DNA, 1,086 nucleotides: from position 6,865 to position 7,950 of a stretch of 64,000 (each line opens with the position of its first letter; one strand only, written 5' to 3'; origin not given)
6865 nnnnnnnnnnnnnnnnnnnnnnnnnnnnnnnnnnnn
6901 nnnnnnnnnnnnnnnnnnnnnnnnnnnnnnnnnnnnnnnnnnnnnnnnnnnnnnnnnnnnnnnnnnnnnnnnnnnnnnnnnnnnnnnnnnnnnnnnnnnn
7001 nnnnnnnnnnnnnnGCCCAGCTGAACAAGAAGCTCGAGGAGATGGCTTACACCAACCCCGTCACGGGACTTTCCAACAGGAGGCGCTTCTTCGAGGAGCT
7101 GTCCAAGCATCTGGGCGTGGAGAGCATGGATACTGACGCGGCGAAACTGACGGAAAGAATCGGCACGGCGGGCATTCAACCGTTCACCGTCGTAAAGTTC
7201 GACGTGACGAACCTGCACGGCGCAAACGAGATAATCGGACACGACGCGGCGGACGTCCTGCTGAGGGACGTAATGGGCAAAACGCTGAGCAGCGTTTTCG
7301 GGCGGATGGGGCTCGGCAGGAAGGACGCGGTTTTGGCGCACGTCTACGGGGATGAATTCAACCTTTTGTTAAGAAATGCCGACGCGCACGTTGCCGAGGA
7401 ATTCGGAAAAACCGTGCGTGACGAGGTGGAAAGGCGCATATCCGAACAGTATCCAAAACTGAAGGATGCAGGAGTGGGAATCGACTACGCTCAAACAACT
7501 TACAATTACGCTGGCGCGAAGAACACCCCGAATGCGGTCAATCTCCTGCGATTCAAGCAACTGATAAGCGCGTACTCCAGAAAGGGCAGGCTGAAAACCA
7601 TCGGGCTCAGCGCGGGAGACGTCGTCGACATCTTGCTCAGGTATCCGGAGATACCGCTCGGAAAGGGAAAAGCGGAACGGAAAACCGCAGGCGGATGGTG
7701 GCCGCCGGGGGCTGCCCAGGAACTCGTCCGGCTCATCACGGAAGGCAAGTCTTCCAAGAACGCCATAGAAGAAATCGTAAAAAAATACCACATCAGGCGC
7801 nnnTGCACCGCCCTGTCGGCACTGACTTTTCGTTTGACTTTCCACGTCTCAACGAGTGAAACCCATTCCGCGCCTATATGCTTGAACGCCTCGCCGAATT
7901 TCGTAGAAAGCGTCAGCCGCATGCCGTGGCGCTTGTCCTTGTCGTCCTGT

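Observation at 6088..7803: PAS-GAF-GGDEF protein with degenerate YGDEF motif in an archaeal genome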

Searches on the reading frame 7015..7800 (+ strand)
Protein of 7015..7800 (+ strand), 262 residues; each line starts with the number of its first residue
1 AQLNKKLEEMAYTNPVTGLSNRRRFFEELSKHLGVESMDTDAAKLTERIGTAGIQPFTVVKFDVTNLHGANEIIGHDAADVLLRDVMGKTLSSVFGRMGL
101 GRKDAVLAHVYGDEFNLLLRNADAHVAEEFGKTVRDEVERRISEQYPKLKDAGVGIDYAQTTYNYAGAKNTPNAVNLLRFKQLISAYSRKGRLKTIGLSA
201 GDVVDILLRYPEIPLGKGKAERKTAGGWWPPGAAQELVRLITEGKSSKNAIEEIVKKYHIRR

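Call 19: find_homologous_proteins(query=A2, max_evalue=0.1)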
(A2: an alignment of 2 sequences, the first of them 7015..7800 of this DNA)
Query A2 (2 sequences) (262 aa, profile of the alignment): 5 proteins with E <= 0.1 among 8000 candidates.
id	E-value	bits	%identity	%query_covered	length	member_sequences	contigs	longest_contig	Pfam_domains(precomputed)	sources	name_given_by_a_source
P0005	1.7e-4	39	31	51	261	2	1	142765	PF00990.27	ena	-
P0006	1.8e-4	39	30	45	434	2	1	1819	PF13426.14,PF08448.17,PF00990.27,PF00072.31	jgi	-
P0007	2.9e-4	38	31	52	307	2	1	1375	PF00990.27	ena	-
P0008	1.8e-2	33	28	59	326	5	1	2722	PF08447.19,PF13426.14,PF13188.14,PF08448.17,PF00989.32,PF00990.27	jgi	jgi:diguanylate cyclase (GGDEF)-like protein/PAS domain S-box-containing protein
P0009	3.3e-2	32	32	47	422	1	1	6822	PF00563.26,PF00990.27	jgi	jgi:diguanylate cyclase (GGDEF)-like protein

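Call 32: predict_structure(alignment_id=A3)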
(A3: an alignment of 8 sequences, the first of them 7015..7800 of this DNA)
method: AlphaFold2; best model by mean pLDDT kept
length: 262 residues; sequences in the alignment: 8
mean_pLDDT: 68.6   pTM: 0.61
mean pLDDT of the five models: 68.6, 67.4, 64.9, 64.2, 63.2
residues with pLDDT >= 90: 18; 70-90: 136; 50-70: 37; < 50: 71
segments of 3 or more residues with pLDDT < 50: 37-43, 167-202, 204-228
pLDDT, mean of each block of 10 residues (from residue 1): 86 88 80 58 49 70 85 90 86 79 76 84 81 91 89 83 55 44 43 40 46 33 38 66 75 76 48
secondary structure, 60 per line:
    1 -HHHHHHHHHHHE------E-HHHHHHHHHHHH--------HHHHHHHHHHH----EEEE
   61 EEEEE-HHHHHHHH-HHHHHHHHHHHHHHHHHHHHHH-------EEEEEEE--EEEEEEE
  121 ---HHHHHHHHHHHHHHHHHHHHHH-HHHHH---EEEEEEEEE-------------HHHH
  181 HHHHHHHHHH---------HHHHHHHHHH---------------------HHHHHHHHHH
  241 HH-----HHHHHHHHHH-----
elements in order: H2-12 H22-33 H42-52 E57-65 H67-74 H76-97 E105-111 E114-120 H124-145 H147-151 E155-163 H177-190 H200-209 H231-242 H248-257

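Call 36: fold_search(model_id=the predicted structure, library=pdb)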
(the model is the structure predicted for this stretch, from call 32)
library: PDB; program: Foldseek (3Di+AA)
matches with E <= 10: 1308; with E <= 0.001: 94
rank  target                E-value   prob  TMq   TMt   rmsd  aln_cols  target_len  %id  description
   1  5euh_A                5.4e-09  1.00  0.46  0.71   7.4       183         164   20  Crystal structure of the c-di-GMP-bound GGDEF domain of P. fluorescens GcbC (released 2015-12-30)
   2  3i5c_B                1.9e-08  1.00  0.47  0.61   8.3       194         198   24  Crystal structure of a fusion protein containing the leucine zipper of GCN4 and the GGDEF domain of WspR from Pseudomo (released 2009-08-18)
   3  2wb4_B                2.0e-08  1.00  0.47  0.29   8.1       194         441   22  activated diguanylate cyclase PleD in complex with c-di-GMP (released 2010-04-21)
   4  3bre_B                2.1e-08  1.00  0.47  0.39   8.3       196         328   22  Crystal Structure of P.aeruginosa PA3702 (released 2008-04-01)
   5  5llw_A                3.6e-08  1.00  0.49  0.20   7.7       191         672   19  Bacteriophytochrome activated diguanylyl cyclase from Idiomarina species A28L (released 2017-03-15)
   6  9g85_C                3.8e-08  1.00  0.43  0.27   8.3       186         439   20  Structure of Response regulator PleD in complex with c-diGMP and ppGpp (released 2025-08-06)
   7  2wb4_A                4.5e-08  1.00  0.42  0.24   8.5       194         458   20  activated diguanylate cyclase PleD in complex with c-di-GMP (released 2010-04-21)
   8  3i5c_A                5.1e-08  1.00  0.46  0.61   8.6       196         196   21  Crystal structure of a fusion protein containing the leucine zipper of GCN4 and the GGDEF domain of WspR from Pseudomo (released 2009-08-18)
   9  3bre_A                5.7e-08  1.00  0.47  0.39   9.2       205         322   20  Crystal Structure of P.aeruginosa PA3702 (released 2008-04-01)
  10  6ttr_A                7.2e-08  1.00  0.48  0.64   7.7       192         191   18  Crystal Structure of the coiled coil and GGDEF domain of DgcB from Caulobacter crescentus in complex with c-di-GMP (released 2021-01-13)
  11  6ttr_B                7.6e-08  1.00  0.45  0.58   8.0       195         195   17  Crystal Structure of the coiled coil and GGDEF domain of DgcB from Caulobacter crescentus in complex with c-di-GMP (released 2021-01-13)
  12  9g85_B                8.1e-08  1.00  0.42  0.26   8.5       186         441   20  Structure of Response regulator PleD in complex with c-diGMP and ppGpp (released 2025-08-06)
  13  5llx_A                9.0e-08  1.00  0.46  0.19   3.6       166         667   20  Bacteriophytochrome activated diguanylyl cyclase from Idiomarina species A28L with GTP bound (released 2017-03-15)
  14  7e6g_A                1.0e-07  1.00  0.47  0.47   6.3       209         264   22  Crystal structure of diguanylate cyclase SiaD in complex with its activator SiaC from Pseudomonas aeruginosa (released 2021-09-22)
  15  5llw_B                1.3e-07  1.00  0.49  0.20   7.8       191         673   19  Bacteriophytochrome activated diguanylyl cyclase from Idiomarina species A28L (released 2017-03-15)
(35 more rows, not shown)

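Call 38: search_protein_representatives(alignment_id=A2)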
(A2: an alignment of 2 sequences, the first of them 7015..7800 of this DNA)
Query: 2 sequences, 269 profile positions. Proteins with E-value up to 0.001 (for the whole library): 3449; up to 1e-10: 11; up to 1e-30: 2. The best 150 are listed.
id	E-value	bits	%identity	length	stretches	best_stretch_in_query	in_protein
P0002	1.4e-147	506.7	-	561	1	1-269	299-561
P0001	6.3e-144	494.8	-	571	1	1-269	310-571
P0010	5.0e-19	85.2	-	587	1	2-267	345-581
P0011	3.1e-15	72.8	-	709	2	61-158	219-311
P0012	1.6e-14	70.5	-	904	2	56-159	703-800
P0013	1.2e-13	67.6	-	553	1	2-258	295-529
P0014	8.4e-12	61.5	-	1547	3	44-136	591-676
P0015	1.9e-11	60.4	-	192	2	49-162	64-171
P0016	4.1e-11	59.3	-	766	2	48-158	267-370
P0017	5.9e-11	58.7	-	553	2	6-140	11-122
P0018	8.3e-11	58.3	-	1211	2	53-137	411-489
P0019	2.6e-10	56.6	-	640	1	4-159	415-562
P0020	2.7e-10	56.6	-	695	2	60-141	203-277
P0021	3.5e-10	56.2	-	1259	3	44-136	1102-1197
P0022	3.7e-10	56.2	-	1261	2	56-158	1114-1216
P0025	5.2e-10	55.6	-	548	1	2-266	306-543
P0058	1.6e-08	50.8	-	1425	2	50-142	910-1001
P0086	6.4e-08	48.8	-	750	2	57-127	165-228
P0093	8.8e-08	48.3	-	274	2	58-142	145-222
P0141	3.7e-07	46.3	-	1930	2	51-143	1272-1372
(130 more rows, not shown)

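Call 42: list_cluster_members(proteins=[P0010, P0013, P0025, P0001])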
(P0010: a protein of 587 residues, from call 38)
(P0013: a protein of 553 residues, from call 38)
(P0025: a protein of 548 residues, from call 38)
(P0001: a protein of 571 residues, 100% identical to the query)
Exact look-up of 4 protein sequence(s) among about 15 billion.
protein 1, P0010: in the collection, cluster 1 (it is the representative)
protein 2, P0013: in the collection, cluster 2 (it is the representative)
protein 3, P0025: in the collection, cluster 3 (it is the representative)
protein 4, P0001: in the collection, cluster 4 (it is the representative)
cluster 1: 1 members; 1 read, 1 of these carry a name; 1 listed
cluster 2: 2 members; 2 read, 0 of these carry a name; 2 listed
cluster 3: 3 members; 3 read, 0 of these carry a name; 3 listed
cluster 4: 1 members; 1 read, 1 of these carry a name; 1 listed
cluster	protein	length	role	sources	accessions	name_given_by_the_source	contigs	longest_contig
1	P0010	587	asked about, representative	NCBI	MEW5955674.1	MAG: diguanylate cyclase [Candidatus Micrarchaeota archaeon]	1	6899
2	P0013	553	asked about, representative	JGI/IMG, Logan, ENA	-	-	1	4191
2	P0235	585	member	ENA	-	-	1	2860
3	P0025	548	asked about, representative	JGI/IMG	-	-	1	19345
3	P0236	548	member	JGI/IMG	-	-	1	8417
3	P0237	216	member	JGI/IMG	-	-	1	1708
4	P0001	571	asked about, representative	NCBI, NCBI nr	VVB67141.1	Diguanylate cyclase, GGDEF domain [Candidatus Norongarragalina meridionalis]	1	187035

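Call 43: find_encoding_contigs(protein=P0025, flank=10000, max_places=3)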
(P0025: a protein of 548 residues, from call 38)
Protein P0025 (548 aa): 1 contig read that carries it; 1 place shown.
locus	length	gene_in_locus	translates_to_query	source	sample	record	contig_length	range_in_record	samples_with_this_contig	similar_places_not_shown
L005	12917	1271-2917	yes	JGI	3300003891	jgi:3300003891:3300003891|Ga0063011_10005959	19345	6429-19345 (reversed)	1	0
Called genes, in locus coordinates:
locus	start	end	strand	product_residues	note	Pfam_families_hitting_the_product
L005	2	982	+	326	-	?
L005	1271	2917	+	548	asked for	PF01590:GAF, PF13185:GAF_2, PF13492:GAF_3 (weak), PF00990:GGDEF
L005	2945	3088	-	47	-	-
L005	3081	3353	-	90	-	-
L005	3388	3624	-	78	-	PF00808:CBFD_NFYB_HMF (weak), PF02291:TFIID-31kDa (weak)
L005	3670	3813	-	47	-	-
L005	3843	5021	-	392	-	PF13401:AAA_22 (weak)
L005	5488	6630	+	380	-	PF04894:Nre_N, PF04895:Nre_C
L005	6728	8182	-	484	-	PF00391:PEP-utilizers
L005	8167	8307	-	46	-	-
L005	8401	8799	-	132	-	PF12172:zf-ChsH2, PF01796:OB_ChsH2_C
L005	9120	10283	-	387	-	PF00108:Thiolase_N, PF02803:Thiolase_C, PF22691:Thiolase_C_1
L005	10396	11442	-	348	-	PF08540:HMG_CoA_synt_C (faint), PF08541:ACP_syn_III_C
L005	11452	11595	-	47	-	-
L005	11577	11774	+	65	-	-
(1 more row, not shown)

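Call 44: find_encoding_contigs(protein=P0010, flank=10000, max_places=3)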
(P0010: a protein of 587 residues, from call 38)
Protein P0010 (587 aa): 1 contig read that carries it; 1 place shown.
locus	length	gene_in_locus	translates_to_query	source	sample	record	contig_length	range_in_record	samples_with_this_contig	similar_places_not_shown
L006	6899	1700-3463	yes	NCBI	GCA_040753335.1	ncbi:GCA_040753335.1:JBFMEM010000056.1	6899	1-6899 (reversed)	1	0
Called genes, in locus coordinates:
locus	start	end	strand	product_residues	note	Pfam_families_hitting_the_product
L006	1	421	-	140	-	PF00221:Lyase_aromatic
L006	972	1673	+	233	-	PF00730:HhH-GPD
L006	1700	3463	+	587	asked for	PF08448:PAS_4 (faint), PF13426:PAS_9 (faint), PF00990:GGDEF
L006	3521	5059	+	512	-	PF02511:Thy1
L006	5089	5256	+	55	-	-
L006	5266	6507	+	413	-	PF00464:SHMT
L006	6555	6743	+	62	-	-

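Call 45: find_encoding_contigs(protein=P0013, flank=10000, max_places=3)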
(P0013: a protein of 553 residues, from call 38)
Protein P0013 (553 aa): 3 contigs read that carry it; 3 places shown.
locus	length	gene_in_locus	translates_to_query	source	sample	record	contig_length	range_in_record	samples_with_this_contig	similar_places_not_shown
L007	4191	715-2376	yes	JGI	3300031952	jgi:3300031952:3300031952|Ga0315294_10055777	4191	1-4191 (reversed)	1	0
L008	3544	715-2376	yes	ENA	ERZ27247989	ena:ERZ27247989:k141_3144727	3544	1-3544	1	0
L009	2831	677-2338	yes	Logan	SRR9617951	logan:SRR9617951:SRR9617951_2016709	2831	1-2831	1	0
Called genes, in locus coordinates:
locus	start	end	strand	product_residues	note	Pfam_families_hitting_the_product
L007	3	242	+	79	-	?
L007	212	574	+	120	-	-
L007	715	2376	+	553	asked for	PF08448:PAS_4 (weak), PF13426:PAS_9 (weak), PF01590:GAF, PF13185:GAF_2 (weak), PF00990:GGDEF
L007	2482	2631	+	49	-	-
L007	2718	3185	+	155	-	-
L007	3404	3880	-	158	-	-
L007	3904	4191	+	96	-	?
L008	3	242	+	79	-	?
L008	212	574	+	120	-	-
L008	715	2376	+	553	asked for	PF08448:PAS_4 (weak), PF13426:PAS_9 (weak), PF01590:GAF, PF13185:GAF_2 (weak), PF00990:GGDEF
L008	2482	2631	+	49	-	-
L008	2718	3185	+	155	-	-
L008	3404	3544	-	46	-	?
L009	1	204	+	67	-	?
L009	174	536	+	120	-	-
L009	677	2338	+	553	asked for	PF08448:PAS_4 (weak), PF13426:PAS_9 (weak), PF01590:GAF, PF13185:GAF_2 (weak), PF00990:GGDEF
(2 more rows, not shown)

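Call 56: predict_structure(alignment_id=A5)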
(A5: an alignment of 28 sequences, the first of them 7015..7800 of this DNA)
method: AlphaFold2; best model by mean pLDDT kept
length: 262 residues; sequences in the alignment: 28
mean_pLDDT: 91.7   pTM: 0.86
mean pLDDT of the five models: 91.7, 91.6, 91.3, 90.2, 89.8
residues with pLDDT >= 90: 195; 70-90: 60; 50-70: 7; < 50: 0
segments of 3 or more residues with pLDDT < 50: none
pLDDT, mean of each block of 10 residues (from residue 1): 93 96 95 88 85 91 96 96 94 89 90 96 93 97 96 95 93 95 84 66 93 93 87 95 96 93 80
secondary structure, 60 per line:
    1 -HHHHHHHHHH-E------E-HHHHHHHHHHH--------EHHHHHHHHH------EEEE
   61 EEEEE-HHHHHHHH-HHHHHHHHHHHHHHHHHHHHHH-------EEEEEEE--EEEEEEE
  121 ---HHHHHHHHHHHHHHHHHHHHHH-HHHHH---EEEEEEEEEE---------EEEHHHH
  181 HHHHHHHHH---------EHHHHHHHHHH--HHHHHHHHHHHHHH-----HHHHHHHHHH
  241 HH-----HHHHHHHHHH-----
elements in order: H2-11 H22-32 H42-50 E57-65 H67-74 H76-97 E105-111 E114-120 H124-145 H147-151 E155-164 E174-176 H177-189 H200-209 H212-225 H231-242 H248-257

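Call 74: list_cluster_members(proteins=[P0058, P0141, P0018, P0086, P0093, P0011, P0012, P0014, P0015, P0016])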
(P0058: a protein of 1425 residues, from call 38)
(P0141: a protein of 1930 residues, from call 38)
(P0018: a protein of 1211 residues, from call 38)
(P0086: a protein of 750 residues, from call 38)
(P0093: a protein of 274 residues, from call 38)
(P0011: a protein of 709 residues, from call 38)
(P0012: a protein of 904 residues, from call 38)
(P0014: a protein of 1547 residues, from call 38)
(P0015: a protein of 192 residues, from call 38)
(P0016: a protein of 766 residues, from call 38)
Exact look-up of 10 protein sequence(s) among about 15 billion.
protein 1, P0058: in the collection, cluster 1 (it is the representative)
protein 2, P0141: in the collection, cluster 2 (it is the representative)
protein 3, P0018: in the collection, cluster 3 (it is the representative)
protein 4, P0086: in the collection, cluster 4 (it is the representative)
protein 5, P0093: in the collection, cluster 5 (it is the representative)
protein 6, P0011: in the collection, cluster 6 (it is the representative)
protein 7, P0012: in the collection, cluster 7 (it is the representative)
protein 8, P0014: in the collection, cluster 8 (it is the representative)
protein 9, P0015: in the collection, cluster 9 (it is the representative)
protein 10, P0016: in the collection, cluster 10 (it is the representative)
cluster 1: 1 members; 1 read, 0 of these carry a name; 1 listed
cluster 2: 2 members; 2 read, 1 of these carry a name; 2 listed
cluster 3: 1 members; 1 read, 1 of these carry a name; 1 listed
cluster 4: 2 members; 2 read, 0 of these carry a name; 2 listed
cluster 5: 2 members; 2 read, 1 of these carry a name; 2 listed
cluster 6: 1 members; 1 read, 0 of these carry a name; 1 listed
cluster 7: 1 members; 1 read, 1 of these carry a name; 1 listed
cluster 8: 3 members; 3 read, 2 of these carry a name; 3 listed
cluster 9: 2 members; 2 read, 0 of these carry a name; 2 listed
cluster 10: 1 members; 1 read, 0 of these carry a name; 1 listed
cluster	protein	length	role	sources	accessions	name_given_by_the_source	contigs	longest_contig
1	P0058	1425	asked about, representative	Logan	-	-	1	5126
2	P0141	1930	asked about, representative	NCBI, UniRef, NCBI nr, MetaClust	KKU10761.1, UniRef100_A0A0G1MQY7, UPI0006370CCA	MAG: Diguanylate cyclase [Candidatus Woesebacteria bacterium GW2011_GWB1_45_5] | Diguanylate cyclase n=1 Tax=Candidatus Woesebacteria bacterium GW2011_GWB1_45_5 ... | status=active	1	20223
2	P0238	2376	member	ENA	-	-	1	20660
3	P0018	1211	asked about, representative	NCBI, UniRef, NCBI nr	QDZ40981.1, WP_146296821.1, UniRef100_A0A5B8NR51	diguanylate cyclase [Euhalothece natronophila Z-M001] | Diguanylate cyclase n=1 Tax=Euhalothece natronophila Z-M001 TaxID=522448 ... | diguanylate cyclase [Euhalothece natronophila]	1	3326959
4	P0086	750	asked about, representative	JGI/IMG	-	-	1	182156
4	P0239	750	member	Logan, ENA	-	-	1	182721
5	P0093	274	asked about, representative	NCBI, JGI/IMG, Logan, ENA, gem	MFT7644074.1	MAG: diguanylate cyclase (GGDEF)-like protein [Pirellulaceae bacterium] | diguanylate cyclase (GGDEF)-like protein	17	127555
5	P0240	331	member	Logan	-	-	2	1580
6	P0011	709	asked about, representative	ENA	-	-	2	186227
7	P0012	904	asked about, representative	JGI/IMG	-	diguanylate cyclase (GGDEF)-like protein/PAS domain S-box-containing protein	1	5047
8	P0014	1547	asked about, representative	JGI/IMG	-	diguanylate cyclase (GGDEF)-like protein/PAS domain S-box-containing protein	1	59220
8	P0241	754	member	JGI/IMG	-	diguanylate cyclase (GGDEF)-like protein/PAS domain S-box-containing protein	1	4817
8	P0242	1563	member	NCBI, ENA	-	-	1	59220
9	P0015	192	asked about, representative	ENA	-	-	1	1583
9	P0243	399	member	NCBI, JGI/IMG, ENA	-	-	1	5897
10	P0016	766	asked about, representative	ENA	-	-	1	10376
